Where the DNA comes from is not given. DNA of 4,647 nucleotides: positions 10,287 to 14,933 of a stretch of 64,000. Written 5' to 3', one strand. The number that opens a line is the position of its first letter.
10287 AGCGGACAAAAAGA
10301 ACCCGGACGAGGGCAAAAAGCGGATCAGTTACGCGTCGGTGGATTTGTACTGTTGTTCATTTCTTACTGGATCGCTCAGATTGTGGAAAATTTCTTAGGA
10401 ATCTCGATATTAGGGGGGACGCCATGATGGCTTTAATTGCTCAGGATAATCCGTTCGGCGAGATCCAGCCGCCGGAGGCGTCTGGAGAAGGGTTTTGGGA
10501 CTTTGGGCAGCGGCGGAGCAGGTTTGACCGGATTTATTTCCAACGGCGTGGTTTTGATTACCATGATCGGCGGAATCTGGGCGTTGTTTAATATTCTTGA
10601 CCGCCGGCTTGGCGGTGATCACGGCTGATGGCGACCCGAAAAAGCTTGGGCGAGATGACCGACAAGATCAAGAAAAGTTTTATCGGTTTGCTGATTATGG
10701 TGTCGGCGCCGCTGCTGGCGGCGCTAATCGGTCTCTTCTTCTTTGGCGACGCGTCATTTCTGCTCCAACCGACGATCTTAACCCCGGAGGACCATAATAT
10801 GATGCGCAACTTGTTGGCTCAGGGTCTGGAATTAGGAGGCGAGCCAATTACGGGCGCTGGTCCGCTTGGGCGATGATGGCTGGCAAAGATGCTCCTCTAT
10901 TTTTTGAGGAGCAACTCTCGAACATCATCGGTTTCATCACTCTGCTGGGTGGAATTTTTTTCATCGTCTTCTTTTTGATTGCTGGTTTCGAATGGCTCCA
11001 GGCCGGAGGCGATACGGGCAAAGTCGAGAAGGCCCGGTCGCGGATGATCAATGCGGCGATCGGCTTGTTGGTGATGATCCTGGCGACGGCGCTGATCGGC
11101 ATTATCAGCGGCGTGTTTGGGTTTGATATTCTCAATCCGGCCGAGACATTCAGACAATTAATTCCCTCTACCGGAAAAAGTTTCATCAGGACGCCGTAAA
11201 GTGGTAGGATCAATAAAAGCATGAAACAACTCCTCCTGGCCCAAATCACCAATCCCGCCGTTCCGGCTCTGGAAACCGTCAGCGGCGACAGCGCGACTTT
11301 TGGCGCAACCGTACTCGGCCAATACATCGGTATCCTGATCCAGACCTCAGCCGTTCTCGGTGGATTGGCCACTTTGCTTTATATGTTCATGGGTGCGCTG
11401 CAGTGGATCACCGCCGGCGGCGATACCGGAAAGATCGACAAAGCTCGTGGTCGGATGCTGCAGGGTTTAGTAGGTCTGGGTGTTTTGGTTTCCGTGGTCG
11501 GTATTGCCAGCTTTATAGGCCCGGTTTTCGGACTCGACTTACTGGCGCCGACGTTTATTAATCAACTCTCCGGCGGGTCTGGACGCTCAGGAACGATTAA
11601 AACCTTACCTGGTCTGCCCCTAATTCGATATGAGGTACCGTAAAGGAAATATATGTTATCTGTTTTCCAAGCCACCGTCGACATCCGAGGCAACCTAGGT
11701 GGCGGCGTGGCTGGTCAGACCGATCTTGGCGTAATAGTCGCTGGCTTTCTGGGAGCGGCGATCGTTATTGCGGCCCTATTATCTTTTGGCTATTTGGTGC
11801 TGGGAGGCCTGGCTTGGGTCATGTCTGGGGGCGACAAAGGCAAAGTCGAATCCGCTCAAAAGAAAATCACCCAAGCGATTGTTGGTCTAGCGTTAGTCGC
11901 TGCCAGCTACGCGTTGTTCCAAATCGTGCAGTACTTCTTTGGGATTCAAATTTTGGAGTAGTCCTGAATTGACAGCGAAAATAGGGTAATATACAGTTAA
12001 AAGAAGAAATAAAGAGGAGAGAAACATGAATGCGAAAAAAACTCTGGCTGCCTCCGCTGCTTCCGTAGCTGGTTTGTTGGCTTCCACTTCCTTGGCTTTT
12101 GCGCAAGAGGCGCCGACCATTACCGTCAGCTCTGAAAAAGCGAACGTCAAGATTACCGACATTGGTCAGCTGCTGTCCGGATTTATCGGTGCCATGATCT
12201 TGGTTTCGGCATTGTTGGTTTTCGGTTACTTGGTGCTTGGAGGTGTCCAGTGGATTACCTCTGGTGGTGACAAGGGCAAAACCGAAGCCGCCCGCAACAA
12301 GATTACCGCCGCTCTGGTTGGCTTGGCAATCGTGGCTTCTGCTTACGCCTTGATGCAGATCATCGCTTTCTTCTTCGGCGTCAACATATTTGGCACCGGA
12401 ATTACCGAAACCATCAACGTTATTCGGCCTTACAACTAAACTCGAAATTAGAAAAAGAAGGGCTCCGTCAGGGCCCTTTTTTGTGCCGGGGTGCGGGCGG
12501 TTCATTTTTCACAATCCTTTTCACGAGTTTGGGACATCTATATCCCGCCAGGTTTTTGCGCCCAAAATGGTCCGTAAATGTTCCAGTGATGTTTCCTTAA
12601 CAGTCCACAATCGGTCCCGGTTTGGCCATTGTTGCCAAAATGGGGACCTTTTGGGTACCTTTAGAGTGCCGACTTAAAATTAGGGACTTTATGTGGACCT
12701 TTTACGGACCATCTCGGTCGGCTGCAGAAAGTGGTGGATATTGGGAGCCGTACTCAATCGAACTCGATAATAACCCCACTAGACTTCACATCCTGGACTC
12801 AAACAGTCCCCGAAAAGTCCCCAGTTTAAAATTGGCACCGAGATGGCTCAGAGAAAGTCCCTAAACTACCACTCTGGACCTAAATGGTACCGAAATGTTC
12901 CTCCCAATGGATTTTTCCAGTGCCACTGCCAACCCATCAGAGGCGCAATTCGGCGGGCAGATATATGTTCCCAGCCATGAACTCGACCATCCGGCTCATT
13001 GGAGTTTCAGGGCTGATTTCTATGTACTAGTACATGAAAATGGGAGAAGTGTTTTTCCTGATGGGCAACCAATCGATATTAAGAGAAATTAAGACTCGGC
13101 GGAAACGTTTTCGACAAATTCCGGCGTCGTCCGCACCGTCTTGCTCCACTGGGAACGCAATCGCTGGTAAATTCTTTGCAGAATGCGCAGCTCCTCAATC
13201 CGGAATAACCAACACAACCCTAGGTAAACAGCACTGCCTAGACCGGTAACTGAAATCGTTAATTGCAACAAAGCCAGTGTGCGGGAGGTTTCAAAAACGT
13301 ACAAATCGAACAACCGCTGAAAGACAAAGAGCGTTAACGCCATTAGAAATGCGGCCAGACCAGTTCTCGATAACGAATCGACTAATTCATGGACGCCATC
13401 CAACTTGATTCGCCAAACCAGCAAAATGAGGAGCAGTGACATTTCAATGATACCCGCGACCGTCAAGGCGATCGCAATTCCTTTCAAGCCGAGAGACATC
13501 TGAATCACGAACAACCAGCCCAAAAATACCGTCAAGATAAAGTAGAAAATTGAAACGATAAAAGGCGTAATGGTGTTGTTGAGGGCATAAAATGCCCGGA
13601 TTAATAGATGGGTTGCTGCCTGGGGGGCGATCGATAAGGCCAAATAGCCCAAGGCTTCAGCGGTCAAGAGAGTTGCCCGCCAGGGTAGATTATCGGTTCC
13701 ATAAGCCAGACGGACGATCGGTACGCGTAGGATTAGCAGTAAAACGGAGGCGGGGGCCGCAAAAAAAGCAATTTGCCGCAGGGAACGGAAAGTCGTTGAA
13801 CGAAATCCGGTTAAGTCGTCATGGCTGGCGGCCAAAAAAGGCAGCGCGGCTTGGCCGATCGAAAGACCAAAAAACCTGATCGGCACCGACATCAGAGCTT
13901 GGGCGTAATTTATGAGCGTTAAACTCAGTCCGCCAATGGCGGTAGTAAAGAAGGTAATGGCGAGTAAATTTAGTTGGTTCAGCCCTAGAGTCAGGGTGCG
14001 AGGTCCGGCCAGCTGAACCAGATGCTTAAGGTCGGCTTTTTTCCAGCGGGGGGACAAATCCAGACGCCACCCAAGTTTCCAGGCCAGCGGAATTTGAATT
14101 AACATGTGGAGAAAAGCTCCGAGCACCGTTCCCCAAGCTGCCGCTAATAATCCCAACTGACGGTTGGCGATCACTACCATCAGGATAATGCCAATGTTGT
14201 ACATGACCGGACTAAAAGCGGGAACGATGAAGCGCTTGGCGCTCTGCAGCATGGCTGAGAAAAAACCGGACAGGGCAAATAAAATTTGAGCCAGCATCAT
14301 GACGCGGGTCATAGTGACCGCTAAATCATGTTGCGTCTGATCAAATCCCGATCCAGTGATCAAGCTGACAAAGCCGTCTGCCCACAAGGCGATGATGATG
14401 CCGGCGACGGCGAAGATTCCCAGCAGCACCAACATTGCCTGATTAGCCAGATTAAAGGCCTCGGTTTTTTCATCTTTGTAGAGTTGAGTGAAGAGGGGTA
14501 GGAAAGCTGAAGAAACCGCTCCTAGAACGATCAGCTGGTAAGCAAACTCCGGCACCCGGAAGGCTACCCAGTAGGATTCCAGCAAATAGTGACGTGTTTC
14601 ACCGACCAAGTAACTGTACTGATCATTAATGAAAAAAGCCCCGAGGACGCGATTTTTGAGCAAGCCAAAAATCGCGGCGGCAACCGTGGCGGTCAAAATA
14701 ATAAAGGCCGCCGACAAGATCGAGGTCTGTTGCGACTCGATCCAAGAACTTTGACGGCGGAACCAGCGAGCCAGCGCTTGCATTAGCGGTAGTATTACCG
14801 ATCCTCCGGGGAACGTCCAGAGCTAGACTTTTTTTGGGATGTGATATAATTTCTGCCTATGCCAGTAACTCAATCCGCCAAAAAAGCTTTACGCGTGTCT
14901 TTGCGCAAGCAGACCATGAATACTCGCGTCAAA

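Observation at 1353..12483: Gram-positive-type T4SS-like locus with divergent pilin array, lacking relaxase and coupling protein in the window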

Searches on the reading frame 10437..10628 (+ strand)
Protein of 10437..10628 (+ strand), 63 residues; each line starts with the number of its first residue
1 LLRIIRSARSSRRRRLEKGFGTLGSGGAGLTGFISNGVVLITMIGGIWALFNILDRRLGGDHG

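Call 5: search_protein_families(library=pfam, proteins=[window:10437-10628:+], max_evalue=1)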
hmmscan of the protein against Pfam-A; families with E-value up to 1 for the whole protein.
window:10437-10628:+ (63 aa): 2 families
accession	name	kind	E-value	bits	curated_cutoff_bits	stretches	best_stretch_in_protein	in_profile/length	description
PF06298.16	PsbY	-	0.11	12.8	24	1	39-54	9-24/35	Photosystem II protein Y (PsbY)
PF07123.17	PsbW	-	0.15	12.5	25.4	1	25-61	87-126/133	Photosystem II reaction centre W protein (PsbW)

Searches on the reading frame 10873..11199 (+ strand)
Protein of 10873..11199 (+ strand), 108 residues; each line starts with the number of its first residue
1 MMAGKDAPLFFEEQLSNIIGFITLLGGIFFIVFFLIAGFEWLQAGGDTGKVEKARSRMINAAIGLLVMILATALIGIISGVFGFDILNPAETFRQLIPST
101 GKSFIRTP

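Call 5: search_protein_families(library=pfam, proteins=[window:10873-11199:+], max_evalue=1)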
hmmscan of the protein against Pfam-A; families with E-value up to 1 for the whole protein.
window:10873-11199:+ (108 aa): 5 families
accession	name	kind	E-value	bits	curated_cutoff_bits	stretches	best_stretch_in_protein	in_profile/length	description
PF18895.5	T4SS_pilin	-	1.1e-11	45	26.6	1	12-78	6-71/71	Type IV secretion system pilin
PF02322.20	Cyt_bd_oxida_II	-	0.0016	18.3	35.6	1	15-77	148-207/302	Cytochrome bd terminal oxidase subunit II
PF20064.4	DUF6463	-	0.019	15.3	26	1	31-78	50-95/119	Family of unknown function (DUF6463)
PF00122.25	E1-E2_ATPase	-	0.19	11.7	28.1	1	11-79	111-168/181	E1-E2 ATPase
PF19297.4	QcrA_N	-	0.54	10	27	1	21-75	61-115/222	QcrA subunit N-terminal region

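Call 28: search_protein_families(library=ncbifam, proteins=[window:10873-11199:+], max_evalue=0.1)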
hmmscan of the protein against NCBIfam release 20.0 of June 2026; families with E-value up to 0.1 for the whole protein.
window:10873-11199:+ (108 aa): 2 families
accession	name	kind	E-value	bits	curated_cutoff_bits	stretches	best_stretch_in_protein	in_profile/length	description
NF045849.1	ICE_MMCAP2_0565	equivalog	2.7e-06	26.9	40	1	15-80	13-78/80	Mbov_0395 family pilin-like conjugal transfer protein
TIGR00541.1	hisDCase_pyru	equivalog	0.046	12.8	346.65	1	49-90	57-98/307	histidine decarboxylase, pyruvoyl type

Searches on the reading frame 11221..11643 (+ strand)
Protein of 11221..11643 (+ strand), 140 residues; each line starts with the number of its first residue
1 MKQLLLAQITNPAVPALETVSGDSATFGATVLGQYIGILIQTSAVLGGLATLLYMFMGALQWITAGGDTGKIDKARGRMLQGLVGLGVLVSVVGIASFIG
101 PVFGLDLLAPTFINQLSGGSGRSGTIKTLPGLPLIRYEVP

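Call 5: search_protein_families(library=pfam, proteins=[window:11221-11643:+], max_evalue=1)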
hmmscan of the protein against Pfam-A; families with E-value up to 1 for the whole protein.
window:11221-11643:+ (140 aa): 1 family
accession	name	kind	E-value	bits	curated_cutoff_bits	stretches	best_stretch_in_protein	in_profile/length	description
PF18895.5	T4SS_pilin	-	2.4e-05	24.8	26.6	1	43-99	17-71/71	Type IV secretion system pilin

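Call 28: search_protein_families(library=ncbifam, proteins=[window:11221-11643:+], max_evalue=0.1)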
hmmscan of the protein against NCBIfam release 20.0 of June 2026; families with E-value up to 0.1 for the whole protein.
window:11221-11643:+ (140 aa): 2 families
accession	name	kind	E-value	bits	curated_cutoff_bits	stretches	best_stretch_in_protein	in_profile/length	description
NF045849.1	ICE_MMCAP2_0565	equivalog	3.8e-05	23.3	40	1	30-99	7-76/80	Mbov_0395 family pilin-like conjugal transfer protein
NF011596.0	PRK15021.1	subfamily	0.076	12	439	1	12-110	114-209/341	microcin C ABC transporter permease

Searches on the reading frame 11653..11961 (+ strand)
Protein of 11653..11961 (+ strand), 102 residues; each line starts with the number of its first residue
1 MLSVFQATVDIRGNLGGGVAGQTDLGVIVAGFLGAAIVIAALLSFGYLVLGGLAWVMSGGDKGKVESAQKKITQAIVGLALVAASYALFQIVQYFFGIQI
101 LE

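Call 5: search_protein_families(library=pfam, proteins=[window:11653-11961:+], max_evalue=1)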
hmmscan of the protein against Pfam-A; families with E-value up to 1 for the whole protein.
window:11653-11961:+ (102 aa): 2 families
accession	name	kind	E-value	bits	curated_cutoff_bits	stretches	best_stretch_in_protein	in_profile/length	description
PF18895.5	T4SS_pilin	-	0.00092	19.7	26.6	1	28-90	8-69/71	Type IV secretion system pilin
PF07331.16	TctB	-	0.0026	18.4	29.1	1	27-91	70-130/137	Tripartite tricarboxylate transporter TctB family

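Call 28: search_protein_families(library=ncbifam, proteins=[window:11653-11961:+], max_evalue=0.1)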
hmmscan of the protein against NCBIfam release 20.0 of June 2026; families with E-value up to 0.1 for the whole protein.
window:11653-11961:+ (102 aa): 1 family
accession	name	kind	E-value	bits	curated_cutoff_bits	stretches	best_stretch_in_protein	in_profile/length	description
NF045849.1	ICE_MMCAP2_0565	equivalog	0.00091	18.9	40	1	25-92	9-76/80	Mbov_0395 family pilin-like conjugal transfer protein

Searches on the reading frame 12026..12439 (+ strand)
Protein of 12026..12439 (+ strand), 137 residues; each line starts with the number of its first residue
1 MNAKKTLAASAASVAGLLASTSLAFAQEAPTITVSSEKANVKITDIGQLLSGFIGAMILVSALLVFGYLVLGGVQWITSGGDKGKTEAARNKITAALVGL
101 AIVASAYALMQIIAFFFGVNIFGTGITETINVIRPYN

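Call 5: search_protein_families(library=pfam, proteins=[window:12026-12439:+], max_evalue=1)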
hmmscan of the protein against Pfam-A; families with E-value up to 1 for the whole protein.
window:12026-12439:+ (137 aa): 5 families
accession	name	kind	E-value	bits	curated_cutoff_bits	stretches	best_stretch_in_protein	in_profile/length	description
PF18895.5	T4SS_pilin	-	3.5e-05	24.2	26.6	1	49-112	8-70/71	Type IV secretion system pilin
PF11127.14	YgaP-like_TM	-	0.028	15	25.3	1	93-128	11-50/66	Inner membrane protein YgaP-like, transmembrane domain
PF04956.18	TrbC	-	0.045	14.4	27.9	1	2-110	2-95/98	TrbC/VIRB2 pilin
PF11696.13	DUF3292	-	0.07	11.9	25.7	1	92-128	320-359/648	Protein of unknown function (DUF3292)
PF12242.14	Eno-Rase_NADH_b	-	0.35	11.1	23.4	1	3-39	40-76/79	NAD(P)H binding domain of trans-2-enoyl-CoA reductase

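Call 28: search_protein_families(library=ncbifam, proteins=[window:12026-12439:+], max_evalue=0.1)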
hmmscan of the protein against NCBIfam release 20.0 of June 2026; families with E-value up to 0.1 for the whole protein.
window:12026-12439:+ (137 aa): 3 families
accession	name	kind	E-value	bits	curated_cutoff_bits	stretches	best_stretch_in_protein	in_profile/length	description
NF045849.1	ICE_MMCAP2_0565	equivalog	0.00024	20.7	40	1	44-113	7-76/80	Mbov_0395 family pilin-like conjugal transfer protein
TIGR02970.1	succ_dehyd_cytB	equivalog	0.021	15.1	52.3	1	42-108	51-117/120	succinate dehydrogenase, cytochrome b556 subunit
NF038392.1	div_DrpB_YedR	equivalog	0.058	13.7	50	0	70-116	34-80/86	cell division protein DrpB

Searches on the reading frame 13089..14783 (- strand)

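Call 9: search_protein_families(library=pfam, proteins=[window:13089-14783:-], max_evalue=0.001)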
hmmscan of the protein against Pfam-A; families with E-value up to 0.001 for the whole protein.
window:13089-14783:- (564 aa): 2 families
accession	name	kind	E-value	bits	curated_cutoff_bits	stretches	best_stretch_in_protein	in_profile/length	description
PF03023.19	MurJ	-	4.7e-71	240.2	27.4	1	67-493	10-437/451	Lipid II flippase MurJ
PF13440.11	Polysacc_synt_3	-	3.1e-12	46.8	23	1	153-363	79-286/293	Polysaccharide biosynthesis protein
